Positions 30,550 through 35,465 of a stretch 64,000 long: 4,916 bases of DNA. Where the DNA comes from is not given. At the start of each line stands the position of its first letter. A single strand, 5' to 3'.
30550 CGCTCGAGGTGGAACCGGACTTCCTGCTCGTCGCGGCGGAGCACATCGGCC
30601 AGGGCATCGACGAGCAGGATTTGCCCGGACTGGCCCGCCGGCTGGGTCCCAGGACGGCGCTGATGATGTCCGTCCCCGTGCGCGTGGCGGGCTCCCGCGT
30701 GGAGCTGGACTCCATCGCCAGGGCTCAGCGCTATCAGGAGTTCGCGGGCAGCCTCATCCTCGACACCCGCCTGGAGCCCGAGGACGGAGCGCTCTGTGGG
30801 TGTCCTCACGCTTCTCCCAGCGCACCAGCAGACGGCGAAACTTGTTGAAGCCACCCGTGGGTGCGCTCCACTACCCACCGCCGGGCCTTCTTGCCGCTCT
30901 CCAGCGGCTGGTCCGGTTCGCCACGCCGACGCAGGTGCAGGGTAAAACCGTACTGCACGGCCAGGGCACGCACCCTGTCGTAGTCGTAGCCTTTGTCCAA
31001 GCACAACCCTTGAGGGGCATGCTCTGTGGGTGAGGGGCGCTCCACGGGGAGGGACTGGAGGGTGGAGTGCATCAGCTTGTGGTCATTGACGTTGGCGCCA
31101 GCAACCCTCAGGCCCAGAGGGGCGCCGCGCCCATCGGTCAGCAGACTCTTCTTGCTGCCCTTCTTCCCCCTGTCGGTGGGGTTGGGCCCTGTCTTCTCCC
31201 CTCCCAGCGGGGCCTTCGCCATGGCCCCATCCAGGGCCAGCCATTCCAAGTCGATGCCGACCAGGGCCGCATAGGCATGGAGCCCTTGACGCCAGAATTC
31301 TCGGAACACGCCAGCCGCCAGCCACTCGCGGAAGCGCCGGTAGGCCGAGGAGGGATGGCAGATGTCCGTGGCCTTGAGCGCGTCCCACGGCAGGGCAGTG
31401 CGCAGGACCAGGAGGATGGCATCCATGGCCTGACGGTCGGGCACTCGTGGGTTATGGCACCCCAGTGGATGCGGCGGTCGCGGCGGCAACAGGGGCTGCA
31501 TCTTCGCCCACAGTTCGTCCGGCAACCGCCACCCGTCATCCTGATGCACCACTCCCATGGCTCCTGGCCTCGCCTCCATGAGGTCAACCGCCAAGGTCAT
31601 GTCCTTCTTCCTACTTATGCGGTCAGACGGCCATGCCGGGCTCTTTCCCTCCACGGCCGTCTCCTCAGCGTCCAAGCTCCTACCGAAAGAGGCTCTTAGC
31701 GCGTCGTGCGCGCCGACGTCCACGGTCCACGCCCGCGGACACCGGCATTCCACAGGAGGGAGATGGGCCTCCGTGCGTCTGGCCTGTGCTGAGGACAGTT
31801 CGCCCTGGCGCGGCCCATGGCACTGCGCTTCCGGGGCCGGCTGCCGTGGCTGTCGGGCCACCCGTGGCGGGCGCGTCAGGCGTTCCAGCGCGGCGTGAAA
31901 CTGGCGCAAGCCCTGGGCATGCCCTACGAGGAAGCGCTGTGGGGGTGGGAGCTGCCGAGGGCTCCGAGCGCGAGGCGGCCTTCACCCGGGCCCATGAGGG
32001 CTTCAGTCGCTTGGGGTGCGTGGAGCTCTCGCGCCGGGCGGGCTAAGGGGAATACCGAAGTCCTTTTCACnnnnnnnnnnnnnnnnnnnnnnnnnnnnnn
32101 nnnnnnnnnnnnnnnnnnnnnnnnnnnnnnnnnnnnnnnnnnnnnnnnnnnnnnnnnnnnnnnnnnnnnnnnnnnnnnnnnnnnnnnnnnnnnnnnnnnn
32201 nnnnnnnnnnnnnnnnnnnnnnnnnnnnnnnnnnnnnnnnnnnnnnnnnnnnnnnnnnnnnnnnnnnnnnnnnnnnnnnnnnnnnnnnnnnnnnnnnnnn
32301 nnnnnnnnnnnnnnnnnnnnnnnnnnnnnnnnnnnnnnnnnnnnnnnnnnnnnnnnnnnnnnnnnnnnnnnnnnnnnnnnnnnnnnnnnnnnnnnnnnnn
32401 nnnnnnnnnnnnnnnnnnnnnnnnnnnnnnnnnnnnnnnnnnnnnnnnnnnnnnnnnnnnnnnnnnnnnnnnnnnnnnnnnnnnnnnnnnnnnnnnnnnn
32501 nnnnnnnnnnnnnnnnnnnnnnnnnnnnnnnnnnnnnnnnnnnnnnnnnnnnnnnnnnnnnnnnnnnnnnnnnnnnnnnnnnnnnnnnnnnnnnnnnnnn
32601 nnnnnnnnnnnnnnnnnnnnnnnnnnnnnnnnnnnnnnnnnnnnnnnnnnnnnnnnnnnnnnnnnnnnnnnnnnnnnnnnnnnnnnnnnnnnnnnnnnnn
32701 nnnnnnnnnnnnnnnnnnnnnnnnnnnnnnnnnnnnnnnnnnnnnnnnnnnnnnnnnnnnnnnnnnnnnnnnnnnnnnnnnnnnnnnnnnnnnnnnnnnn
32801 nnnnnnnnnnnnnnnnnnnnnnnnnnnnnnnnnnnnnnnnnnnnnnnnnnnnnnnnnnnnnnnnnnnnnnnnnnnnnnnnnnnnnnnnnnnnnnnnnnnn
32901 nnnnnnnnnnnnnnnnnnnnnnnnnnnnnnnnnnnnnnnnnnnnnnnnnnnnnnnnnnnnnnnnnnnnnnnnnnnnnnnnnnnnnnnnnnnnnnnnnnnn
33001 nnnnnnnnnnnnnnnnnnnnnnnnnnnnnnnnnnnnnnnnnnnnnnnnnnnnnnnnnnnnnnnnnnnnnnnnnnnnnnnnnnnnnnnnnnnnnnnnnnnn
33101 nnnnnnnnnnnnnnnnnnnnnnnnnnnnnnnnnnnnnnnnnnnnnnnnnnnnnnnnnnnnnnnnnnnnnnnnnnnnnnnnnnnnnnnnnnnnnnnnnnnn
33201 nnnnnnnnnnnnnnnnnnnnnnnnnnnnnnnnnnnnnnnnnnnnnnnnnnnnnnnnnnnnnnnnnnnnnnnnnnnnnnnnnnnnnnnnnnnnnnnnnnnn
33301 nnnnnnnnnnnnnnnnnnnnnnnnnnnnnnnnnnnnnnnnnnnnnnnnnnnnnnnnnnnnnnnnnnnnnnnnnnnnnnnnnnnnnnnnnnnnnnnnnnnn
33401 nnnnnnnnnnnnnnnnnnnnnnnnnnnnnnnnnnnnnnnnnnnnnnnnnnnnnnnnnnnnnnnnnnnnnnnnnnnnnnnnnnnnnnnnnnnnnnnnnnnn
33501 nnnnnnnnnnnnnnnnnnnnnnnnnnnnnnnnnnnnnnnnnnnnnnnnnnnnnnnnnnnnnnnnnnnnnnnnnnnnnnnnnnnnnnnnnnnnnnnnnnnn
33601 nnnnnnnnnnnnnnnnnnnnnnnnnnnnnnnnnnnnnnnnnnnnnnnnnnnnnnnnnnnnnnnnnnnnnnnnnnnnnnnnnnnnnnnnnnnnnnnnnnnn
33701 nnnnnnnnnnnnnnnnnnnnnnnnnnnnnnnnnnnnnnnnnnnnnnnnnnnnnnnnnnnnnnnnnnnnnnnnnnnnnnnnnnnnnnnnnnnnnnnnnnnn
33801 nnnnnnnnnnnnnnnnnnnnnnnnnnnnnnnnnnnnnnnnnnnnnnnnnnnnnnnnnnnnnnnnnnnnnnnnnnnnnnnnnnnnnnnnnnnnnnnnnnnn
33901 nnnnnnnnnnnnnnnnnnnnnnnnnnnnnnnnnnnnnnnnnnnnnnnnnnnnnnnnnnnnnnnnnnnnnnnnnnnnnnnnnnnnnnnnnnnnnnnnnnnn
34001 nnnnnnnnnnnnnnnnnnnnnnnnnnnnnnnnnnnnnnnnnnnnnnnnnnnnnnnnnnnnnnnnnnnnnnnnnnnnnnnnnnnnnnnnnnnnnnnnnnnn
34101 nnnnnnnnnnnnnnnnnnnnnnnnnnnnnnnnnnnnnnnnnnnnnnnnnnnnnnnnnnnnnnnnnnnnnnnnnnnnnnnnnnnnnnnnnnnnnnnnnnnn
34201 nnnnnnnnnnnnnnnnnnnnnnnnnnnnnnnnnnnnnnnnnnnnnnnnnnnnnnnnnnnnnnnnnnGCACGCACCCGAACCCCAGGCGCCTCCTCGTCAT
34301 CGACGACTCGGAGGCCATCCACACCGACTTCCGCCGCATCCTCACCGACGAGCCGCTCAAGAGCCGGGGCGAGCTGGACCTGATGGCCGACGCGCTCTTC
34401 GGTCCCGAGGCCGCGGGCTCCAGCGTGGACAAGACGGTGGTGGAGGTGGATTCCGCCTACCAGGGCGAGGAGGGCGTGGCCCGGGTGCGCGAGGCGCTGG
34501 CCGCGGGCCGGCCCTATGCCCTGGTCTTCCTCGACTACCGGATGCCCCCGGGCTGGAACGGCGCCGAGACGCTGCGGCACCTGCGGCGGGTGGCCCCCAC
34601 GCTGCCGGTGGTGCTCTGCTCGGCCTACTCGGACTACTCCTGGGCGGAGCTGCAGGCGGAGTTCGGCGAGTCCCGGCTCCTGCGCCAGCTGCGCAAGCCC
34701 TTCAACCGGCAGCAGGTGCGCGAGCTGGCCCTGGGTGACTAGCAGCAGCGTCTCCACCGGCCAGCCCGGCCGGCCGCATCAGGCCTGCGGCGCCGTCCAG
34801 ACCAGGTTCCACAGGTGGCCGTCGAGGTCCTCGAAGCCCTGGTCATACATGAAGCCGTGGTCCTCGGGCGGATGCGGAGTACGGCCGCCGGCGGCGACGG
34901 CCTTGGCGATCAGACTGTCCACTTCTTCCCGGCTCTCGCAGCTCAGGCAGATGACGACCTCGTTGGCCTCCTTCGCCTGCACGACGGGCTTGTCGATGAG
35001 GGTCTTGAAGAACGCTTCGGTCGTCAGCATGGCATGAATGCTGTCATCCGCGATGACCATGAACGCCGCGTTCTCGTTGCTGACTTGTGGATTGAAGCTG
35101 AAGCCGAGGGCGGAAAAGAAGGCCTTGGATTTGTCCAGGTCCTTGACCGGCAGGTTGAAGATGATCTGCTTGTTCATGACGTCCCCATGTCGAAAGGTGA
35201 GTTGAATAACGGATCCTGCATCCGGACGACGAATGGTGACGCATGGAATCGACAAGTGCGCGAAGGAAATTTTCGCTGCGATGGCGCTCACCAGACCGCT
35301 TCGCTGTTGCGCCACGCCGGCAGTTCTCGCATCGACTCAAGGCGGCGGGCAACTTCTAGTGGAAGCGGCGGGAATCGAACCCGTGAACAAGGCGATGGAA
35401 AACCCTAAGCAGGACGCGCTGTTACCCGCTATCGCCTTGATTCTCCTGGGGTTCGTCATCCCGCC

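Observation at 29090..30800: GTP cyclohydrolase II fused to HGPRT, followed by a TrpF-like isomerase gene that has been cut by an IS5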

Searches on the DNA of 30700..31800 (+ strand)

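Call 23: search_dna_similar(query=window:30700-31800:+, collection=plasmids, mode=distant, max_rows=8)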
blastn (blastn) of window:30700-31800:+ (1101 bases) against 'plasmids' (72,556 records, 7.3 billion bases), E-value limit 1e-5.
Records with a match: 11; places in all: 18; records where one place covers at least 80% of the query: 0.
Best place of each record, by identity: 90-95% 1; 60-80% 10.
By first word of the organism name: Roseomonas 2; Klebsiella 2; Aromatoleum 1; Azotobacter 1; Methylobacterium 1; Indioceanicola 1; Edwardsiella 1; Pantoea 1; Rhodovastum 1.
By predicted mobility (MOB-suite, as given by PLSDB): non-mobilizable 7; conjugative 3; mobilizable 1.
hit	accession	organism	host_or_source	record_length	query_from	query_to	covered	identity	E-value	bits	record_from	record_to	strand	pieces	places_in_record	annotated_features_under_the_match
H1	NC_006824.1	Aromatoleum aromaticum EbN1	-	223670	112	872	69%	66.6%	1e-43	185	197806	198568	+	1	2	IS5-like element ISAzo38 family transposase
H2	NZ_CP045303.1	Azotobacter salinestris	cell culture,soil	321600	100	841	67%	66.1%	7e-35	156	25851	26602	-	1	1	IS5 family transposase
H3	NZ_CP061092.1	Roseomonas marmotae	Marmota himalayana,pure culture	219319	145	845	64%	69.7%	1e-63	252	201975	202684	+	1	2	IS5 family transposase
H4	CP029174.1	Methylobacterium sp. DM1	-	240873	150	845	63%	67.2%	1e-50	208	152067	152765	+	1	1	IS5 family transposase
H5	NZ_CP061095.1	Roseomonas marmotae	Marmota himalayana,pure culture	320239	219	841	57%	69.2%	2e-59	237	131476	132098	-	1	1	IS5 family transposase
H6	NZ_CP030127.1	Indioceanicola profundi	sediment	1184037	371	844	43%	72.1%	1e-62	249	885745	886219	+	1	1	none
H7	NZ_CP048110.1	Klebsiella michiganensis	Bactrocera dorsalis,cell culture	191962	433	738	28%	66.5%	1e-6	63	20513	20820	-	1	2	IS5 family transposase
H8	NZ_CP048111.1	Klebsiella michiganensis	Bactrocera dorsalis,cell culture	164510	433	738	28%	66.5%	1e-6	63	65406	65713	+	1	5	IS5 family transposase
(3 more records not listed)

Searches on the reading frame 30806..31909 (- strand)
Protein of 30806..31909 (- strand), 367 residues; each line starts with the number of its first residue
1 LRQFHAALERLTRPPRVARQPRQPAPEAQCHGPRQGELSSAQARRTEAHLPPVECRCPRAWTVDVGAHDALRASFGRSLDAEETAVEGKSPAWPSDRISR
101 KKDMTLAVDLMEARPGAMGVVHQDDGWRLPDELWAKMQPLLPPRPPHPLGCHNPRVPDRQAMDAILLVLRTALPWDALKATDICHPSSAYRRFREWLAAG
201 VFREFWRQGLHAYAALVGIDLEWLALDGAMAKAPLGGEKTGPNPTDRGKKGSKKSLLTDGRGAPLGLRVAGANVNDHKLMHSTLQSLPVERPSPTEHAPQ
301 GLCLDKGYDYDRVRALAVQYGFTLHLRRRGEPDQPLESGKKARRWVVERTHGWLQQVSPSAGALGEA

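Call 3: search_protein_families(library=pfam, proteins=[window:30806-31909:-], max_evalue=0.1)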
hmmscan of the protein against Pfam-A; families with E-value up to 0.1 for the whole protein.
window:30806-31909:- (367 aa): 3 families
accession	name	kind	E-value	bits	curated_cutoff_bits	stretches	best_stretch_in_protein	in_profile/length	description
PF13340.11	DUF4096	-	4.5e-20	72.1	34.3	1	129-205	1-75/76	Putative transposase of IS4/5 family (DUF4096)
PF01609.27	DDE_Tnp_1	-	6.9e-10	39.4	23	1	224-356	7-172/200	Transposase DDE domain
PF13586.12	DDE_Tnp_1_2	-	3.3e-06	27.9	29.2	1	302-356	1-57/86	Transposase DDE domain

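Call 4: search_protein_families(library=ncbifam, proteins=[window:30806-31909:-], max_evalue=0.1)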
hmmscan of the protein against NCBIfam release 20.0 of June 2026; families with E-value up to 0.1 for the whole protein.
window:30806-31909:- (367 aa): 3 families
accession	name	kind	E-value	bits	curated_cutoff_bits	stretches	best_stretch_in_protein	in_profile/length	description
NF033580.1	transpos_IS5_3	equivalog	6.5e-57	193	110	1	127-356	3-230/258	IS5 family transposase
NF033581.1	transpos_IS5_4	equivalog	0.022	14.1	140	1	253-356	156-256/285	IS5 family transposase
NF033520.1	transpos_IS982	equivalog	0.069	12.7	130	0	251-355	113-212/243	IS982 family transposase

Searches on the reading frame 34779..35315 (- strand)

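Call 71: search_protein_families(library=pfam, proteins=[window:34779-35315:-], max_evalue=0.0001)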
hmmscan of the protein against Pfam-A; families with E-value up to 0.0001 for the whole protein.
window:34779-35315:- (178 aa): 2 families
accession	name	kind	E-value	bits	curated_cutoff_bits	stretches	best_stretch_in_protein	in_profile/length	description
PF00903.31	Glyoxalase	-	5.7e-09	36.8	20.6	1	53-170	5-120/121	Glyoxalase/Bleomycin resistance protein/Dioxygenase superfamily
PF22677.2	Ble-like_N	-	6.3e-09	35.9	24.5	1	53-87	5-39/41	Bleomycin resistance protein-like N-terminal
